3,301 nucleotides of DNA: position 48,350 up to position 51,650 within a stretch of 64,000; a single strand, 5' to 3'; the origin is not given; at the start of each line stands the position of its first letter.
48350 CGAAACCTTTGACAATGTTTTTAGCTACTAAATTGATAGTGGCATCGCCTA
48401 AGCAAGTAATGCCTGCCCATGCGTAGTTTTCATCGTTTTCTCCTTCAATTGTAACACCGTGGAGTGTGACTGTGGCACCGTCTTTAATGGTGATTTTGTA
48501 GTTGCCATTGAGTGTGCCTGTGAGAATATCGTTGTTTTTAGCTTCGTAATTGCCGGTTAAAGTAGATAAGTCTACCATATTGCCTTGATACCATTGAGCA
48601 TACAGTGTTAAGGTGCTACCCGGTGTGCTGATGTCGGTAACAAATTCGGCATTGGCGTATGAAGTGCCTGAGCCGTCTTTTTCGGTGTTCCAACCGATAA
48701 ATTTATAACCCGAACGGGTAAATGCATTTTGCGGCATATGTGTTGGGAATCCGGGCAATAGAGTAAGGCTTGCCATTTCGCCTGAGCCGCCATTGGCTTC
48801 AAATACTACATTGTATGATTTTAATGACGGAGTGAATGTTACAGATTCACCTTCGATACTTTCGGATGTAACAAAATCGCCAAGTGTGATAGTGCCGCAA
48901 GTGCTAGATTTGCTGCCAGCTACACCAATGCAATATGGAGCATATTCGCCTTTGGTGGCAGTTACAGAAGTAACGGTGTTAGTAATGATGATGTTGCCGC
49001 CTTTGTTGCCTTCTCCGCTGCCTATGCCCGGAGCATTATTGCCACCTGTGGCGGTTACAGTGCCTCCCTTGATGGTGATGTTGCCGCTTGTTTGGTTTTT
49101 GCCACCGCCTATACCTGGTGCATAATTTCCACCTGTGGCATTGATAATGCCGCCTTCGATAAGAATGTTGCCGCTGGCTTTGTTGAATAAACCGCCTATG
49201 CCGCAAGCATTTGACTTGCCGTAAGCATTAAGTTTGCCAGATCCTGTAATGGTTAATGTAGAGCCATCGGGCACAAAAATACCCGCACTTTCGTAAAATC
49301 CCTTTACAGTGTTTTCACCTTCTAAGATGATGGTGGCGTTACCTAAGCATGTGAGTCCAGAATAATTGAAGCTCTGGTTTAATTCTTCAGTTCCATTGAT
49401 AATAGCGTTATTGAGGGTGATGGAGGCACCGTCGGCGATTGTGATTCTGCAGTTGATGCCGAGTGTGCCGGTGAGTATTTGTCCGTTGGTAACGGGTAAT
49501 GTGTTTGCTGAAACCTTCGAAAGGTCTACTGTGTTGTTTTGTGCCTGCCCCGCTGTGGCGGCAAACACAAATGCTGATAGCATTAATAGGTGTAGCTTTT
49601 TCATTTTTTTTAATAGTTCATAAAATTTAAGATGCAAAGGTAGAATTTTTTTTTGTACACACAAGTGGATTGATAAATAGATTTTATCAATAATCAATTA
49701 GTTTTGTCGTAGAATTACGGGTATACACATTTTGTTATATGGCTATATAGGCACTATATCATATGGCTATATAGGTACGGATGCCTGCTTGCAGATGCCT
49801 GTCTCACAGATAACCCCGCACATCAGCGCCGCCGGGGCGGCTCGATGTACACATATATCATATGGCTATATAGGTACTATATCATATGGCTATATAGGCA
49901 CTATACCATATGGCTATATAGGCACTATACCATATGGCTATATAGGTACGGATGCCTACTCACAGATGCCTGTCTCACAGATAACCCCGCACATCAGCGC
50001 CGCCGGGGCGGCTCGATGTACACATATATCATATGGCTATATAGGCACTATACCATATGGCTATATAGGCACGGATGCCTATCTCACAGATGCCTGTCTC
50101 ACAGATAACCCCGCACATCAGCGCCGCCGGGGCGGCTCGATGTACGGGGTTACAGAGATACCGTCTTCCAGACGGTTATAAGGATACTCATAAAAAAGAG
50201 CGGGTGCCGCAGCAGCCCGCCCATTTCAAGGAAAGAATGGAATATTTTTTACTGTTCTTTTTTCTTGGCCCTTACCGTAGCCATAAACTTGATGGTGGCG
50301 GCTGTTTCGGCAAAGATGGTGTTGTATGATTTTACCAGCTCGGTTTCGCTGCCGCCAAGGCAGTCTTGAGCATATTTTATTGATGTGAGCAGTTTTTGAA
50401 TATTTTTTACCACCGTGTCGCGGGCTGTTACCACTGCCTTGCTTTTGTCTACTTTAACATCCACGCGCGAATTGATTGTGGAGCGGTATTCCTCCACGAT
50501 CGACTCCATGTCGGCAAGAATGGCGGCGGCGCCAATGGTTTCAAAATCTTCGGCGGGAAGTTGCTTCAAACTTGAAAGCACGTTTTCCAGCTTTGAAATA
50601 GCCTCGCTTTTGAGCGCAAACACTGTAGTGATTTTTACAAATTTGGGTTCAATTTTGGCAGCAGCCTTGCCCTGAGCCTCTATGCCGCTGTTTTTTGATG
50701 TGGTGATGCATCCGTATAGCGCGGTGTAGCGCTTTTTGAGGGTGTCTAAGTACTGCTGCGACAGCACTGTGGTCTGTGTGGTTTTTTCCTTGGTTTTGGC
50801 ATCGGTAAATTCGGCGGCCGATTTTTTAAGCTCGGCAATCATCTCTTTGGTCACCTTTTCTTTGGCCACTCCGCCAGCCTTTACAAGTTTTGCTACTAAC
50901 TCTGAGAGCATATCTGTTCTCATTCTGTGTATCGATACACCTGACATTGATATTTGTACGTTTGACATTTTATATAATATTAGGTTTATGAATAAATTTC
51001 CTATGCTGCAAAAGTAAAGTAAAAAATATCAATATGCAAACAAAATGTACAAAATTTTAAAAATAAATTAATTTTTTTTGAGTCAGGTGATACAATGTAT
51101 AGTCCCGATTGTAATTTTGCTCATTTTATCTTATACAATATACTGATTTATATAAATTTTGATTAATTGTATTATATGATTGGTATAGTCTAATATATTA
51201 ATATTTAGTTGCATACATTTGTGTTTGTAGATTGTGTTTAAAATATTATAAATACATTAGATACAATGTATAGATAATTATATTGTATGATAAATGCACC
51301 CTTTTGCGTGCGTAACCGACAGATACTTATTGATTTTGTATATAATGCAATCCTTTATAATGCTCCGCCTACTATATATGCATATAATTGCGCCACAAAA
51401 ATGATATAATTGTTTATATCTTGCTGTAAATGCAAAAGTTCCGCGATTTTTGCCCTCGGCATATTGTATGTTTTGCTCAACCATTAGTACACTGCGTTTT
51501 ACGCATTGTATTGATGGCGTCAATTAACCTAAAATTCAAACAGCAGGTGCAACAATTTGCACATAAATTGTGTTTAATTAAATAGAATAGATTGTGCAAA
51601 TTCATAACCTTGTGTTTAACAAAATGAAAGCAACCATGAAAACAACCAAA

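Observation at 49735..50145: Nested (hierarchical) tandem-repeat array between two minus-strand genes: iteron-like 24-mers interleaved with a 72-bp unit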

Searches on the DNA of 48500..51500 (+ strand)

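Call 8: search_rna_families(source=window, start=48500, end=51500, threshold=evalue, max_evalue=1)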
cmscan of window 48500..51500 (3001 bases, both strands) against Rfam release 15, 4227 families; matches with E-value up to 1: 1.
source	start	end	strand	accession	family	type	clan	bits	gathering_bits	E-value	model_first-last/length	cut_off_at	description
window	50186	50265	-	RF00558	L20_leader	Cis-reg; leader;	-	24.3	58.7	0.089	1-127/127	no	Ribosomal protein L20 leader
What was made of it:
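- On Known structured RNA (Rfam): call 8: only a sub-threshold L20-leader hit on the neighbouring terminator
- No Rfam family matched (call 8).
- Tried and rejected: Rfam scan of 48.5-51.5 kb at E<=1: only a sub-threshold L20-leader hit on the terminator (call 8).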

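Call 50: search_dna_similar(query=window:50025-50190:+, collection=plasmids, mode=distant, max_evalue=0.1, max_rows=10)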
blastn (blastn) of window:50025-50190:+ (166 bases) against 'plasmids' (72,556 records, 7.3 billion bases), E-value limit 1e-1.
No match.
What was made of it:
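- No similarity to plasmids (call 50).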

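Call 51: search_dna_similar(query=window:50025-50190:+, collection=phages, mode=distant, max_evalue=0.1, max_rows=10)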
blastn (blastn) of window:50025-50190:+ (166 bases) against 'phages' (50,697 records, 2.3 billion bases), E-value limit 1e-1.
No match.
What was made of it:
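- Tried and rejected: blastn of one higher-order unit against PLSDB plasmids and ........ phages: no match (calls 50, 51).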

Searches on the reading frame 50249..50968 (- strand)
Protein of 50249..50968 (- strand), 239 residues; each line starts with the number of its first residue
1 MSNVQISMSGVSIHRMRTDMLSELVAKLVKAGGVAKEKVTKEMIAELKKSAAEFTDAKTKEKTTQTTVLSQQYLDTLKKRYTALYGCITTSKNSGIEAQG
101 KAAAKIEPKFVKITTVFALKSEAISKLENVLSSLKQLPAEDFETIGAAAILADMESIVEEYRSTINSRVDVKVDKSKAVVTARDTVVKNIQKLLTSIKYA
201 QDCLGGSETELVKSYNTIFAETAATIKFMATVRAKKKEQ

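Call 10: find_encoding_contigs(protein=window:50249-50968:-, flank=10000, max_places=10)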
Protein window:50249-50968:- (239 aa): 8 contigs read that carry it; 4 places shown.
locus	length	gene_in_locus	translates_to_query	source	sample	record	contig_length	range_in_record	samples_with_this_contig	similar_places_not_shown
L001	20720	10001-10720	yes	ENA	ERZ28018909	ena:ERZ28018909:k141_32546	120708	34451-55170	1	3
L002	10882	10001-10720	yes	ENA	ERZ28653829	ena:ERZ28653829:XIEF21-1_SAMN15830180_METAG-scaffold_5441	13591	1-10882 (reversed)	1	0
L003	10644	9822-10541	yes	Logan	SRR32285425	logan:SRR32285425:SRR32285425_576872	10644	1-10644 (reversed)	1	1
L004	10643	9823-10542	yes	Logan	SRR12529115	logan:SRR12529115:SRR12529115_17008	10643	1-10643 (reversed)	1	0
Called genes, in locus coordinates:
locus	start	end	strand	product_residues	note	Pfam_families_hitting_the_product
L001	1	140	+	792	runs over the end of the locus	PF08448:PAS_4 (faint), PF00989:PAS (weak), PF13426:PAS_9, PF07228:SpoIIE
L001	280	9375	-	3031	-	PF18962:Por_Secre_tail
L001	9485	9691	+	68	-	-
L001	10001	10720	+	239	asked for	-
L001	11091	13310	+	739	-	PF18889:Beta_helix_3 (faint), PF09479:Flg_new, PF18998:Flg_new_2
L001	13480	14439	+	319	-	PF01029:NusB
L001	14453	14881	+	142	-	PF22544:HYDIN_VesB_CFA65-like_Ig, PF07610:DUF1573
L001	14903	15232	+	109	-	PF02699:YajC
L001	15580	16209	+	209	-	PF00959:Phage_lysozyme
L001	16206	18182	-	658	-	PF02985:HEAT (faint), PF13646:HEAT_2, PF00160:Pro_isomerase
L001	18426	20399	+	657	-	PF13185:GAF_2 (faint), PF00512:HisKA, PF02518:HATPase_c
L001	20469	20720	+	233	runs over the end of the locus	-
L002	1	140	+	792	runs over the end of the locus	PF08448:PAS_4 (faint), PF00989:PAS (weak), PF13426:PAS_9, PF07228:SpoIIE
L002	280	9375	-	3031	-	PF18962:Por_Secre_tail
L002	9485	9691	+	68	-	-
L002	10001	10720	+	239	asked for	-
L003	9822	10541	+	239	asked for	-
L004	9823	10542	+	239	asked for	-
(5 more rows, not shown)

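Call 11: search_protein_families(library=pfam, proteins=[window:50249-50968:-], max_evalue=0.01)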
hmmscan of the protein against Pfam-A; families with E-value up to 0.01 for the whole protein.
window:50249-50968:- (239 aa): 0 families

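Call 29: find_homologous_proteins(query=window:50249-50968:-, max_evalue=0.001)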
Query window:50249-50968:- (239 aa): 19 proteins with E <= 0.001 among 1017 candidates.
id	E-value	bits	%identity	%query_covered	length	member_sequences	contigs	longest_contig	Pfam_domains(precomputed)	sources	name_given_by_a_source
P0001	1.7e-132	457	96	100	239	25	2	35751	-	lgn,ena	-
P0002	1.1e-119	416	89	97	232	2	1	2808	-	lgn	-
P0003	3.2e-117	408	86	100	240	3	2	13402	-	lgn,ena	-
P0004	5.2e-103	361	76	100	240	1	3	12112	-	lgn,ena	-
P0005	3.0e-85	303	63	100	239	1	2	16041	-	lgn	-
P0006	5.8e-83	296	62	99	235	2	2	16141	-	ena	-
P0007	2.0e-82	294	60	100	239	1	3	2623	-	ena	-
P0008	5.0e-82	293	60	100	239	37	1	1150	-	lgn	-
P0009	2.6e-81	290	62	97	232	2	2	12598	-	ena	-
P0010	2.5e-80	287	59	100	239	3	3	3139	-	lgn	-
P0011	8.7e-79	282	59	100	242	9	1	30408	-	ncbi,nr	ncbi:MAG: hypothetical protein IKS00_00530 [Bacteroidales bacterium]|nr:hypothetical protein [Bacter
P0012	2.0e-78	281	59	100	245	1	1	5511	-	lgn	-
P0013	6.8e-78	279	59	100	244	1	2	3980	-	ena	-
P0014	5.4e-77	276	57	100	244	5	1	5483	-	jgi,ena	-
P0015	2.2e-72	261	56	96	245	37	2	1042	-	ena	-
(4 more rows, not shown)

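Call 30: find_encoding_contigs(protein=P0001, flank=6000, max_places=8)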
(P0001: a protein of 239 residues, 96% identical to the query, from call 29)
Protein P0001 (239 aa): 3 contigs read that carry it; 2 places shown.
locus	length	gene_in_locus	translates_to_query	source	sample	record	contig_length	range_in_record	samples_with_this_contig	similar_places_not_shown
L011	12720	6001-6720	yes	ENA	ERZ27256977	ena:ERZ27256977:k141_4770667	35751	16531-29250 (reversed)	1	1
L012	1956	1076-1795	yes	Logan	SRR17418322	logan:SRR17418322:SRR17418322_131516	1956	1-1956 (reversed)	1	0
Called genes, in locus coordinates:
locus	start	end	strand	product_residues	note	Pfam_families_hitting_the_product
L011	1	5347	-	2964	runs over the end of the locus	-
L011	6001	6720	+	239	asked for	-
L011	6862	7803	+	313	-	PF01029:NusB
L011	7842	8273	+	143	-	PF22544:HYDIN_VesB_CFA65-like_Ig, PF07610:DUF1573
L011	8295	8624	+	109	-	PF02699:YajC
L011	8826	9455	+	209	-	PF00959:Phage_lysozyme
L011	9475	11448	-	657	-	PF02985:HEAT (faint), PF13646:HEAT_2, PF00160:Pro_isomerase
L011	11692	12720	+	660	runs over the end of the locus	PF00512:HisKA, PF02518:HATPase_c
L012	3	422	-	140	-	?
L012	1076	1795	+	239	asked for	-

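Call 31: find_encoding_contigs(protein=P0003, flank=6000, max_places=6)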
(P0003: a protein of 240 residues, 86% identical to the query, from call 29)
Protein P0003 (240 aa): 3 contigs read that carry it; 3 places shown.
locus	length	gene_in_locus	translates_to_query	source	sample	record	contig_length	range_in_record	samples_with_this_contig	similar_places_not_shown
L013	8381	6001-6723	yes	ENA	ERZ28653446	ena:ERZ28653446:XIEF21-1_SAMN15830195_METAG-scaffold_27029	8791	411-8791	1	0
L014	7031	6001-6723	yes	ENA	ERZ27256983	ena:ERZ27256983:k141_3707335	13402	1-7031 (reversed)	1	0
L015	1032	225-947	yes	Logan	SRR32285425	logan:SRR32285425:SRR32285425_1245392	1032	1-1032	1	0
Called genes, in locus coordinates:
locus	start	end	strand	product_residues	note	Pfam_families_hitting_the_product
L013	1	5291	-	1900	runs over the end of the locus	?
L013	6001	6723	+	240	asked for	-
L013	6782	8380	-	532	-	?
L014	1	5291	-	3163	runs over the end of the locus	PF05345:He_PIG, PF02095:Extensin_1, PF18962:Por_Secre_tail (weak)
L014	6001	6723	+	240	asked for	-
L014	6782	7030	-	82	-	?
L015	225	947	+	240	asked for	-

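Call 32: find_encoding_contigs(protein=P0004, flank=6000, max_places=6)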
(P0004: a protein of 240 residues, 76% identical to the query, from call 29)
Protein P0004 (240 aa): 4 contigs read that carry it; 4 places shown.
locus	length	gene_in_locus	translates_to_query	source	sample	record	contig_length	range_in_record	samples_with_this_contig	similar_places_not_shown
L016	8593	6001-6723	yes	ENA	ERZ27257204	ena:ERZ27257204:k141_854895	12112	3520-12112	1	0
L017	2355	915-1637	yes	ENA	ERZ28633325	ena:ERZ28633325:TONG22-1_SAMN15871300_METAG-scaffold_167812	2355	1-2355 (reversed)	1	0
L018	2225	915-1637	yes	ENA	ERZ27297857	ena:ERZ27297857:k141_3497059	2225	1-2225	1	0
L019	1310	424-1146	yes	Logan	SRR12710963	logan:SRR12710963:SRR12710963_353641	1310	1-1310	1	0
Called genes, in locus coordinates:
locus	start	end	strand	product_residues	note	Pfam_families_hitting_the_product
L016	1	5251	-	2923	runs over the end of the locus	?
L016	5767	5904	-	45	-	-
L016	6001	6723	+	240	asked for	-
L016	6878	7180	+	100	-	PF24849:DUF7724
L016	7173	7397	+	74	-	PF24848:DUF7723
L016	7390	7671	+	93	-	PF13711:DUF4160 (weak)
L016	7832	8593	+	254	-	?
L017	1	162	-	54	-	?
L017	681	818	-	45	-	-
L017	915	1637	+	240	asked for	-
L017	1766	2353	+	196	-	?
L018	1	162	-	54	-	?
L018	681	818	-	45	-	-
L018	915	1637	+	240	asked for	-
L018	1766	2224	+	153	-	?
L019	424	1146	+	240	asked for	-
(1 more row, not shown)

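Call 35: find_encoding_contigs(protein=P0002, flank=6000, max_places=6)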
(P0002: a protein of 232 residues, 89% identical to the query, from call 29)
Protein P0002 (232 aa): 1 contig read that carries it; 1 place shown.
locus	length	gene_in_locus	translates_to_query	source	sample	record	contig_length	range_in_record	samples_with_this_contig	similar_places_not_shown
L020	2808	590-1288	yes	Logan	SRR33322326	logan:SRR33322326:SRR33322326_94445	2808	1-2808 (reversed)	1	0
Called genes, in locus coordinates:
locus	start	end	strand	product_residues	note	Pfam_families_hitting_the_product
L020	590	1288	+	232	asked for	-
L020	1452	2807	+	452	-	?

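Call 36: find_encoding_contigs(protein=P0005, flank=6000, max_places=6)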
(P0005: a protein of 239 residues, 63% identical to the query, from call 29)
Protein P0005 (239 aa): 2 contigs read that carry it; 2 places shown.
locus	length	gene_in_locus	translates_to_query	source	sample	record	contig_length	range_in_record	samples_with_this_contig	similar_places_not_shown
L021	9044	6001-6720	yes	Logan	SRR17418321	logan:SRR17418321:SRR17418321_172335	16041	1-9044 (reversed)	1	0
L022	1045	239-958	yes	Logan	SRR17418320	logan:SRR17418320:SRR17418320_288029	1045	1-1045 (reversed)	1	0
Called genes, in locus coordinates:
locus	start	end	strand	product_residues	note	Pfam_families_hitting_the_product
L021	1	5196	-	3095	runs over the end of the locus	-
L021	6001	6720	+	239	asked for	-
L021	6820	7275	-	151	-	-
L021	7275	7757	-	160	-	-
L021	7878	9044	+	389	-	?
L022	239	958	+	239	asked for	-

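Call 37: find_encoding_contigs(protein=P0011, flank=6000, max_places=6)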
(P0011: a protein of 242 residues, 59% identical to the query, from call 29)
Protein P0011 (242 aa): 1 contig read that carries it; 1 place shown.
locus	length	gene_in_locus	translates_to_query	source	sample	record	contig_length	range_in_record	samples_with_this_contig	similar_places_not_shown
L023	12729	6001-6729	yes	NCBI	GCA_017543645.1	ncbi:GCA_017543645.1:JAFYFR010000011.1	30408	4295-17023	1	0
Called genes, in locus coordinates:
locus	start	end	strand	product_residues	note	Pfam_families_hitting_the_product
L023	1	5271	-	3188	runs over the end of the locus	PF05345:He_PIG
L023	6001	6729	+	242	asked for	-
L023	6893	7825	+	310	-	-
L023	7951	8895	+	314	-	PF01029:NusB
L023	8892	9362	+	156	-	PF22544:HYDIN_VesB_CFA65-like_Ig, PF07610:DUF1573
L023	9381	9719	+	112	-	PF02699:YajC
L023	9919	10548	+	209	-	PF00959:Phage_lysozyme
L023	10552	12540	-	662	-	PF02985:HEAT (faint), PF13646:HEAT_2, PF00160:Pro_isomerase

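Call 58: search_protein_families(library=ncbifam, proteins=[window:50249-50968:-], max_evalue=1)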
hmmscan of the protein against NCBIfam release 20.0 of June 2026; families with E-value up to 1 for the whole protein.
window:50249-50968:- (239 aa): 1 family
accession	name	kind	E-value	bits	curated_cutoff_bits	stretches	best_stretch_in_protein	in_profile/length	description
TIGR01158.1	SUI1_rel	equivalog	0.22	11.6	111.65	1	69-108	49-88/102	stress response translation initiation inhibitor YciH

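Call 59: search_protein_families(library=padloc, proteins=[window:50249-50968:-], max_evalue=1)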
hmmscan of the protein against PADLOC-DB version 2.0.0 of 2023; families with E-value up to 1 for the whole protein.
window:50249-50968:- (239 aa): 1 family
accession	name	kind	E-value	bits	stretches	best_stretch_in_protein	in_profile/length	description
PDLC03995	PD-Lambda-5_A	-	0.0037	14.4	1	71-178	323-424/503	-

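Call 60: search_solved_structures(query=window:50249-50968:-, max_evalue=1)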
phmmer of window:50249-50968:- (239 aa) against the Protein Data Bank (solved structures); distinct sequences matched with E-value up to 1: 2.
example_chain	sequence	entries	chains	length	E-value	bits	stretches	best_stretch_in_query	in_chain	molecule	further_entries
8vur_H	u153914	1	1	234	0.43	14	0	132-187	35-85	003-102 Heavy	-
1j8c_A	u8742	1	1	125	0.6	13.5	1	96-143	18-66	ubiquitin-like protein hPLIC-2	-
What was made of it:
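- Tried and rejected: Pfam, NCBIfam, PADLOC and PDB sequence searches on the 239-aa neighbour: nothing significant (calls 11, 58, 59, 60).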
